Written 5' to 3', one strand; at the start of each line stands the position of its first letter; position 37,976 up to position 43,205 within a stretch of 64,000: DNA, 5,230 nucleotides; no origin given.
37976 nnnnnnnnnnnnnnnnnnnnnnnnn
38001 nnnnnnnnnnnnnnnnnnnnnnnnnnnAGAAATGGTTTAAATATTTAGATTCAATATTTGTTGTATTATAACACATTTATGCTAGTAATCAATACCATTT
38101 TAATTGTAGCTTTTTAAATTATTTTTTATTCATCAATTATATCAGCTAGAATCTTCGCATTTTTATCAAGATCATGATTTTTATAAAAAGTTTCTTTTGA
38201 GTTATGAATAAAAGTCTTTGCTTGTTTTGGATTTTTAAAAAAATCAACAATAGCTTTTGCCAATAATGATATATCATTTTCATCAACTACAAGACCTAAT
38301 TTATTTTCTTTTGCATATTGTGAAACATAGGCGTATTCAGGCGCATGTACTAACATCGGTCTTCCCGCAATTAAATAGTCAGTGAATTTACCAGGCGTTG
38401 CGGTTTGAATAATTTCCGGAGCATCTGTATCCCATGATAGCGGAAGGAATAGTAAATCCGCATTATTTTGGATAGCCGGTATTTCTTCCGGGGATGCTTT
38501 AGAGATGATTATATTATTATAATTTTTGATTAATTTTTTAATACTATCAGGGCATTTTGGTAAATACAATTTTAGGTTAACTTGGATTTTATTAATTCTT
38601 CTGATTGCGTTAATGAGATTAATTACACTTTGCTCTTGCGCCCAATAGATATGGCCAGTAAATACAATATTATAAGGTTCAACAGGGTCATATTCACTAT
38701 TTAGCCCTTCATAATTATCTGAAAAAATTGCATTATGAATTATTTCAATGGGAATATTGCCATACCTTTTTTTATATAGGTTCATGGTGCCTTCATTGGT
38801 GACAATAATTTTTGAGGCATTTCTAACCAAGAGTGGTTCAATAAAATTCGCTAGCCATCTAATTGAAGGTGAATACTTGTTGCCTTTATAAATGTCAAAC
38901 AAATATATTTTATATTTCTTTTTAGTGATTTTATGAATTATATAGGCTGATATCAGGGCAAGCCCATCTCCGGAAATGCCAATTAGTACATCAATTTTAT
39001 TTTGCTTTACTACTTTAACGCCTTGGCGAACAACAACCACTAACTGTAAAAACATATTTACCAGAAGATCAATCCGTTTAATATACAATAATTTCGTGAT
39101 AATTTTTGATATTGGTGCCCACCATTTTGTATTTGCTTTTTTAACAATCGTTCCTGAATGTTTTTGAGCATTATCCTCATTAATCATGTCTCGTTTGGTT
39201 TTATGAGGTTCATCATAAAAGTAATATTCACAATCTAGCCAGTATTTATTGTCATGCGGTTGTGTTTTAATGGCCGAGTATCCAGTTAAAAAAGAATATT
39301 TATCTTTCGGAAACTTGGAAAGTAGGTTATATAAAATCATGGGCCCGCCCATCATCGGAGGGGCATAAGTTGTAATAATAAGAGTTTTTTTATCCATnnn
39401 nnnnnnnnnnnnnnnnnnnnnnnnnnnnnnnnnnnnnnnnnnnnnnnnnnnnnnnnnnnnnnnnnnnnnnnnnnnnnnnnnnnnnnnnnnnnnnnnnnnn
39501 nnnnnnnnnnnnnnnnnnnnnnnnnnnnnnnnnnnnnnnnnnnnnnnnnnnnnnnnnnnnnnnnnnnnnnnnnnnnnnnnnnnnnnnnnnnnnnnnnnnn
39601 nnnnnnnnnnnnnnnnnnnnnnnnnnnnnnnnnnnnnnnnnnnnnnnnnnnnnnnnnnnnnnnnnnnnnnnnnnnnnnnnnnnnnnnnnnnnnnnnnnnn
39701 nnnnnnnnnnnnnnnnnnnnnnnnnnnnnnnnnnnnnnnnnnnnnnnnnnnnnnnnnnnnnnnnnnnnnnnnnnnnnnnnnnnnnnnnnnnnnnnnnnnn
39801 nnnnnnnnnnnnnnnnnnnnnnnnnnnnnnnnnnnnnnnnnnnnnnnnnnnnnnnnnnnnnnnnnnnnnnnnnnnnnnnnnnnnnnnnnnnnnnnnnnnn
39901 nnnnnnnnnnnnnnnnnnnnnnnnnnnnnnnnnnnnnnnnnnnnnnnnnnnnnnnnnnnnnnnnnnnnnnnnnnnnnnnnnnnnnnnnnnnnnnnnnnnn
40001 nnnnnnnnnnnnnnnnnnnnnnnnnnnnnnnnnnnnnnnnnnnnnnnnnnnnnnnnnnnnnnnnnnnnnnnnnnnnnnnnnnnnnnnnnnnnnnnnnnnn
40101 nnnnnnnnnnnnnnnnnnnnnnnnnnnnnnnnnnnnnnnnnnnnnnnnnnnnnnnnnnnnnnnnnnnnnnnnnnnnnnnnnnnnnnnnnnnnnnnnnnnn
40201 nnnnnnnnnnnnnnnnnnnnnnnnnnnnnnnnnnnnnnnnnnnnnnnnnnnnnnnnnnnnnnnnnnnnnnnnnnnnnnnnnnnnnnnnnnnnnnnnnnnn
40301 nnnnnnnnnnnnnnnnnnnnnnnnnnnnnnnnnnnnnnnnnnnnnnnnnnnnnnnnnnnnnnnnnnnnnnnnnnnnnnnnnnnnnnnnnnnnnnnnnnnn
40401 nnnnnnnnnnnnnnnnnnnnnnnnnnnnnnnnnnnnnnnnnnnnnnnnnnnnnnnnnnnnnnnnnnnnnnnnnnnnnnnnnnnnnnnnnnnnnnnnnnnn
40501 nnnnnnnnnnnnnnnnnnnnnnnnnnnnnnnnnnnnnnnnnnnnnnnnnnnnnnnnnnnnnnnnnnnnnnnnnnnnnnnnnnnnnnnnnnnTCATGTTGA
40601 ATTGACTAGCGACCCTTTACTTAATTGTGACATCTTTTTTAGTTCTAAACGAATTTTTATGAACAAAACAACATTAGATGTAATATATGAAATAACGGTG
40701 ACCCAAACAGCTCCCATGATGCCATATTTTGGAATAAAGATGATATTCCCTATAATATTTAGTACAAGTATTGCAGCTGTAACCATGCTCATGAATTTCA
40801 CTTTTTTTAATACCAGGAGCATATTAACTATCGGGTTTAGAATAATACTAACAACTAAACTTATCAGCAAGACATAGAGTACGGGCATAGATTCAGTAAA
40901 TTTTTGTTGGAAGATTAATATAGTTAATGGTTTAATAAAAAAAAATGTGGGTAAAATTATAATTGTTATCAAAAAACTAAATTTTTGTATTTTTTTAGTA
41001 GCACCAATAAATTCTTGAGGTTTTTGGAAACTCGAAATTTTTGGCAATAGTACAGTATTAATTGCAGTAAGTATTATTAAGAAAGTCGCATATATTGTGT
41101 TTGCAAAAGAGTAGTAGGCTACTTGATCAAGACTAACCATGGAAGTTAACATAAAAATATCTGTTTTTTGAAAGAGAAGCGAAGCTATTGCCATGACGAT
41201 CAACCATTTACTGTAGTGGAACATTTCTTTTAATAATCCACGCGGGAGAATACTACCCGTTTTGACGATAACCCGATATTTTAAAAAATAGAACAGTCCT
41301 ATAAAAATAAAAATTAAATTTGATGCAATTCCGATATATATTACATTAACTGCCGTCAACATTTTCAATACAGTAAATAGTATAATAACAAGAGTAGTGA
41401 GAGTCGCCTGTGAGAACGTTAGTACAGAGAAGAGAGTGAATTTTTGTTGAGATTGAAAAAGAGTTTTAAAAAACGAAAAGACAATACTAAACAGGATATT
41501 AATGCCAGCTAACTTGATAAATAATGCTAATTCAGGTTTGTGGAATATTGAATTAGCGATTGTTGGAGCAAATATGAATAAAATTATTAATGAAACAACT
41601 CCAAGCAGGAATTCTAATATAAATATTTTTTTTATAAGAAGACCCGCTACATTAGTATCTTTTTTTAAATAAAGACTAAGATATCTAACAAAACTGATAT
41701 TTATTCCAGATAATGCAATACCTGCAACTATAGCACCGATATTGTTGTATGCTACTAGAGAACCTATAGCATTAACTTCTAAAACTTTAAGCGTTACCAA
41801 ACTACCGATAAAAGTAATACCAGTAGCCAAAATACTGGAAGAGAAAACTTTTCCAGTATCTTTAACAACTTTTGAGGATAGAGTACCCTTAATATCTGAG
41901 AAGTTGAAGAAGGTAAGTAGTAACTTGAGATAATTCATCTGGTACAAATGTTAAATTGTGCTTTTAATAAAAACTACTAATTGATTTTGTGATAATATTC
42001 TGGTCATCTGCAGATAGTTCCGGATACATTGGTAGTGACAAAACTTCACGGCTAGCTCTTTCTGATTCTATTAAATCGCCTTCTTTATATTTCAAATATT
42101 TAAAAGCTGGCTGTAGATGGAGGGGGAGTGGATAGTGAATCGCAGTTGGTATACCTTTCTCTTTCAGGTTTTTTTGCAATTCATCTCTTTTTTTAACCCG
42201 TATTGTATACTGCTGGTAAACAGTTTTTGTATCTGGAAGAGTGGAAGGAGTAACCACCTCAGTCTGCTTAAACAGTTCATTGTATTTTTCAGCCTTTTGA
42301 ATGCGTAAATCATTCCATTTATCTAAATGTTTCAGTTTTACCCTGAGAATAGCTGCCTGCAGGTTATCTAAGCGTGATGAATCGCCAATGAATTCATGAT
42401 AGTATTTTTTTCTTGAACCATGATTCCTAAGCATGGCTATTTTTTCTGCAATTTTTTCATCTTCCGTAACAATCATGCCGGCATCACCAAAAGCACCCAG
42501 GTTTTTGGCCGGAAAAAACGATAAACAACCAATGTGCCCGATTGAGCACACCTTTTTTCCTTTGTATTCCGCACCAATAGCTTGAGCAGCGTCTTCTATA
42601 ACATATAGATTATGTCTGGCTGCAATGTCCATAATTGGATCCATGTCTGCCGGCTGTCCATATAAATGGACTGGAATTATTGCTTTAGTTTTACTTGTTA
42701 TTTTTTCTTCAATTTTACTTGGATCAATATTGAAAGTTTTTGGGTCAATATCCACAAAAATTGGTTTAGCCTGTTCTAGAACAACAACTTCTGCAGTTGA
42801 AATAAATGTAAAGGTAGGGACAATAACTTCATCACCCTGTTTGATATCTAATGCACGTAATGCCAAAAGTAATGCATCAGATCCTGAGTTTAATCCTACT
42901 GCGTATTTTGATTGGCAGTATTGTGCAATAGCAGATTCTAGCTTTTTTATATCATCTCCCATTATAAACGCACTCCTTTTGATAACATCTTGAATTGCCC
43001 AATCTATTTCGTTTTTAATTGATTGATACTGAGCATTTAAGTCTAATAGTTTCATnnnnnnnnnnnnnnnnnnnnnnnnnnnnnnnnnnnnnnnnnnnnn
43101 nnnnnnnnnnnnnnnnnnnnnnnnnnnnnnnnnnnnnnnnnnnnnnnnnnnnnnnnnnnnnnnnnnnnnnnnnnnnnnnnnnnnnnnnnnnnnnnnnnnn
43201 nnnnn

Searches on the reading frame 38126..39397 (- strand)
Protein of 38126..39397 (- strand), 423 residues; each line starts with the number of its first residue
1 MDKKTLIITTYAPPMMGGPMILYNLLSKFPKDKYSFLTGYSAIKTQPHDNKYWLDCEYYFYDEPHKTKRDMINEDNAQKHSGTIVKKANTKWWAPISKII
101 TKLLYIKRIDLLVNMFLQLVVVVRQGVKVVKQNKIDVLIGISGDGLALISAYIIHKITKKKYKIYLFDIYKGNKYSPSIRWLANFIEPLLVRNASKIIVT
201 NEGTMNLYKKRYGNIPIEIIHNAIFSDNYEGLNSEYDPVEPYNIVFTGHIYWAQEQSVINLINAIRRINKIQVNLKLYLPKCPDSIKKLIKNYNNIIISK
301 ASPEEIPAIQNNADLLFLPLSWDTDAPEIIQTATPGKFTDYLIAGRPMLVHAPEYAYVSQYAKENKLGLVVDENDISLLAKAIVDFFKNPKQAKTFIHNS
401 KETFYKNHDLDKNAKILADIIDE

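Call 9: search_protein_families(library=pfam, proteins=[window:38126-39397:-], max_evalue=0.00001)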
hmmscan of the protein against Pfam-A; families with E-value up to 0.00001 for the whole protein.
window:38126-39397:- (423 aa): 2 families
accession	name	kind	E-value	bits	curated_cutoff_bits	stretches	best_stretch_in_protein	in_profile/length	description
PF00534.26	Glycos_transf_1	-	1.3e-07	31.8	26.4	1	256-402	28-171/172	Glycosyl transferases group 1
PF13692.12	Glyco_trans_1_4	-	1.7e-07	32.1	27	1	243-388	3-141/142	Glycosyl transferases group 1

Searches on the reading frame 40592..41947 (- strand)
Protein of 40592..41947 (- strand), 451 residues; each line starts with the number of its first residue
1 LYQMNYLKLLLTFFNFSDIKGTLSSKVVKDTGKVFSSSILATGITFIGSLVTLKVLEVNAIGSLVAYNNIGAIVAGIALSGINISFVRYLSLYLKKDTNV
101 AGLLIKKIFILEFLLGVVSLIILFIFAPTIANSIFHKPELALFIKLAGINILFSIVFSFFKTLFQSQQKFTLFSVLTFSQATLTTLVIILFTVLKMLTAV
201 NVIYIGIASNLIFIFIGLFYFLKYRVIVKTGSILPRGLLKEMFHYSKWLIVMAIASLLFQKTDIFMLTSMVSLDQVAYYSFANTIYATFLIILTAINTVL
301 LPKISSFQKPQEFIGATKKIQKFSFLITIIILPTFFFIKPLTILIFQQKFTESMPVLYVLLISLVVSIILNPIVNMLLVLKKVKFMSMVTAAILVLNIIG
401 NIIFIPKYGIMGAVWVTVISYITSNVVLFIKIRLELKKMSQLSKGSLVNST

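Call 9: search_protein_families(library=pfam, proteins=[window:40592-41947:-], max_evalue=0.00001)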
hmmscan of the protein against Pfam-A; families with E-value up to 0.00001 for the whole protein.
window:40592-41947:- (451 aa): 2 families
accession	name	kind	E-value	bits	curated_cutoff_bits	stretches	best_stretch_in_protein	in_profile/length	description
PF13440.11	Polysacc_synt_3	-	1.4e-18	67.6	23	1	103-353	45-291/293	Polysaccharide biosynthesis protein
PF01943.22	Polysacc_synt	-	3.6e-17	63.1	28.2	1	28-307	2-273/274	Polysaccharide biosynthesis protein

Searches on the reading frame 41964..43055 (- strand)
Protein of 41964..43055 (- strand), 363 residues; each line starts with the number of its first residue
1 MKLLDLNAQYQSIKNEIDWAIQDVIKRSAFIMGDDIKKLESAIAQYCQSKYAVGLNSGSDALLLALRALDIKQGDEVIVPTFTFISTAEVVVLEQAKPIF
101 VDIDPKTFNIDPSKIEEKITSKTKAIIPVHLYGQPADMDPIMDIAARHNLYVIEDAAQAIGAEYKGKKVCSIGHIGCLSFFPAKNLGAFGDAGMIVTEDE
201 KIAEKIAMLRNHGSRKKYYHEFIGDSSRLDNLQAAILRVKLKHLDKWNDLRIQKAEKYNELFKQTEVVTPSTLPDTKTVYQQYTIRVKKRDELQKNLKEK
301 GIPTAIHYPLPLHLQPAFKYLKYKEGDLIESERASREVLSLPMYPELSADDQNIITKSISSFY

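Call 9: search_protein_families(library=pfam, proteins=[window:41964-43055:-], max_evalue=0.00001)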
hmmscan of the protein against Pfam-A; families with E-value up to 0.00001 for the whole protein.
window:41964-43055:- (363 aa): 2 families
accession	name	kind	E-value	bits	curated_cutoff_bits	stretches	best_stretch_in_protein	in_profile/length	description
PF01041.23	DegT_DnrJ_EryC1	-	5.2e-127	424.4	19.8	1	12-358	2-358/360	DegT/DnrJ/EryC1/StrS aminotransferase family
PF00155.27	Aminotran_1_2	-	7e-11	42.3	19.7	1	35-161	43-191/361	Aminotransferase class I and II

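Call 12: search_protein_families(library=ncbifam, proteins=[window:41964-43055:-], max_evalue=1e-10)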
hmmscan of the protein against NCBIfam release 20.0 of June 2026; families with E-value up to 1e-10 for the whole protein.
window:41964-43055:- (363 aa): 8 families
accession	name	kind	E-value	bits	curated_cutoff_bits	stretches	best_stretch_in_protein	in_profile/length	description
NF008687.0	PRK11706.1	equivalog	2e-80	270.4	375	1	20-362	16-373/375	dTDP-4-amino-4,6-dideoxygalactose transaminase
TIGR03588.1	PseC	equivalog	2.4e-75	253.8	423.5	1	11-360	7-377/380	UDP-4-amino-4,6-dideoxy-N-acetyl-beta-L-altrosamine transaminase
TIGR02379.1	ECA_wecE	subfamily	1.3e-69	234.7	434.85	1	33-362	30-374/376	dTDP-4-amino-4,6-dideoxy-D-glucose transaminase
NF008658.2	PRK11658.1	equivalog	2.4e-66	223.9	631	1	15-360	14-374/379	UDP-4-amino-4-deoxy-L-arabinose aminotransferase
TIGR04181.1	NHT_00031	hypoth_equivalog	3.2e-64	217.1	420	1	32-342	28-357/359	LegC family aminotransferase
NF011936.0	PRK15407.1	equivalog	1.9e-50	171.9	423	1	32-213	63-251/440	lipopolysaccharide biosynthesis protein RfbH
TIGR04427.1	PLP_DesI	equivalog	2.9e-47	161.6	650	1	33-354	51-374/390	dTDP-4-dehydro-6-deoxyglucose aminotransferase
NF005816.0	PRK07682.1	equivalog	9.8e-12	44.2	620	1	56-158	97-205/390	aminotransferase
